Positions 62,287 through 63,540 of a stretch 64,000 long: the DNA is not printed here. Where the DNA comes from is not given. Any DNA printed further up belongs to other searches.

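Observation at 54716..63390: Both a ThyA thymidylate synthase and a divergent ThyX-like protein, alongside DHFR, pyrD and pyrE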

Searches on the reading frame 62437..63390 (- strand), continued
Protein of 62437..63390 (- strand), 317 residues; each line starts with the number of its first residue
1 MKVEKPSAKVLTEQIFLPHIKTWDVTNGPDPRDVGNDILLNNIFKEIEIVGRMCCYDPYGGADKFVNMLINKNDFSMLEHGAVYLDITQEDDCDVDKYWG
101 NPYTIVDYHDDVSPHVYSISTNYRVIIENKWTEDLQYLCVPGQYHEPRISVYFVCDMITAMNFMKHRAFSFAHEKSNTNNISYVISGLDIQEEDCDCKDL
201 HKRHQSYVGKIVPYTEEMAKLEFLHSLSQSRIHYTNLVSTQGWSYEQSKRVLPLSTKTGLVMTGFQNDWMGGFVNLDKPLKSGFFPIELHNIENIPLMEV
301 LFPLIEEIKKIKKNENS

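Call 65: search_protein_families(library=pfam, proteins=[P0121, P0266, P0122, P0189, P0194, P0221, P0260], max_evalue=0.1)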
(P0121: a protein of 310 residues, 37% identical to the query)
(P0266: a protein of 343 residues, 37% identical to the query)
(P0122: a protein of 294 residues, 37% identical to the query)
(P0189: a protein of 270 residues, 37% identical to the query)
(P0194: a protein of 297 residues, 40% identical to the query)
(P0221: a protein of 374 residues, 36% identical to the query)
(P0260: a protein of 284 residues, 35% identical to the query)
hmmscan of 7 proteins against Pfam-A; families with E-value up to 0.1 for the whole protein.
P0121 (310 aa): 2 families
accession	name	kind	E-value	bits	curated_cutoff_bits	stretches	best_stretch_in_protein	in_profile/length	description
PF02511.20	Thy1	-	1.7e-06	28.4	24.8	1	155-305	63-187/191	Thymidylate synthase complementing protein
PF12615.13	TraD_N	-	0.052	15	25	0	96-136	24-63/92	F sex factor protein N terminal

P0266 (343 aa): 1 family
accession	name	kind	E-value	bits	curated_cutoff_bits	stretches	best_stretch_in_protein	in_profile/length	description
PF02511.20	Thy1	-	5.7e-28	98.4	24.8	2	142-258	63-154/191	Thymidylate synthase complementing protein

P0122 (294 aa): 1 family
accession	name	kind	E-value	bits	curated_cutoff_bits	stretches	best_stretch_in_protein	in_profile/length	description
PF02511.20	Thy1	-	1.7e-17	64.3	24.8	2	143-280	59-179/191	Thymidylate synthase complementing protein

P0189 (270 aa): 2 families
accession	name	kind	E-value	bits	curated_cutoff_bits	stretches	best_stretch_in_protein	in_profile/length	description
PF02511.20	Thy1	-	1.1e-10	42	24.8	1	163-270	82-190/191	Thymidylate synthase complementing protein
PF08992.16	QH-AmDH_gamma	-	0.034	14.6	25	0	177-241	7-69/75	Quinohemoprotein amine dehydrogenase, gamma subunit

P0194 (297 aa): 1 family
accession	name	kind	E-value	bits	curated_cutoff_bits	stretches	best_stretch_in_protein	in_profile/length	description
PF02511.20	Thy1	-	7.9e-20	71.9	24.8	2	126-265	51-165/191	Thymidylate synthase complementing protein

P0221 (374 aa): 2 families
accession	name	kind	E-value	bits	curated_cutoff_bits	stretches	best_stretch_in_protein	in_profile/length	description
PF02511.20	Thy1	-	8.4e-05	22.9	24.8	1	231-348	74-163/191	Thymidylate synthase complementing protein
PF07443.18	HARP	-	0.019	14.9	25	1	271-291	27-47/55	HepA-related protein (HARP)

P0260 (284 aa): 1 family
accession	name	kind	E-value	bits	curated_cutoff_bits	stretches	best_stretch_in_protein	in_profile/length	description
PF02511.20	Thy1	-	2.8e-11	44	24.8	1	133-259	59-161/191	Thymidylate synthase complementing protein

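Call 74: find_related_loci(query=A2, collection=viral_contigs, flank=10000)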
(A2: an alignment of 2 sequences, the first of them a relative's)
Query A2 (317 aa) in viral_contigs; peptide patterns used: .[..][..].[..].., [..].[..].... (x = any residue, [..] = any of these).
139 stretches matched a pattern; 5 encode a relative of the query (tblastn E <= 1e-3); 5 distinct loci.
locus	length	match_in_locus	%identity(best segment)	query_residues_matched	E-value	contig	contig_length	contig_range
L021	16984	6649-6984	25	160-276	2e-6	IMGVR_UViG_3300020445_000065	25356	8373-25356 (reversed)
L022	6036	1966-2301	25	160-276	1e-6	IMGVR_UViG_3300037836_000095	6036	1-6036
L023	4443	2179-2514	25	160-276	1e-6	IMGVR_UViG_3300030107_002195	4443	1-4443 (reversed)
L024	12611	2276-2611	25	160-276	2e-6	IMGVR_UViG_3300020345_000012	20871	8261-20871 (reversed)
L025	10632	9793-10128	25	160-276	2e-6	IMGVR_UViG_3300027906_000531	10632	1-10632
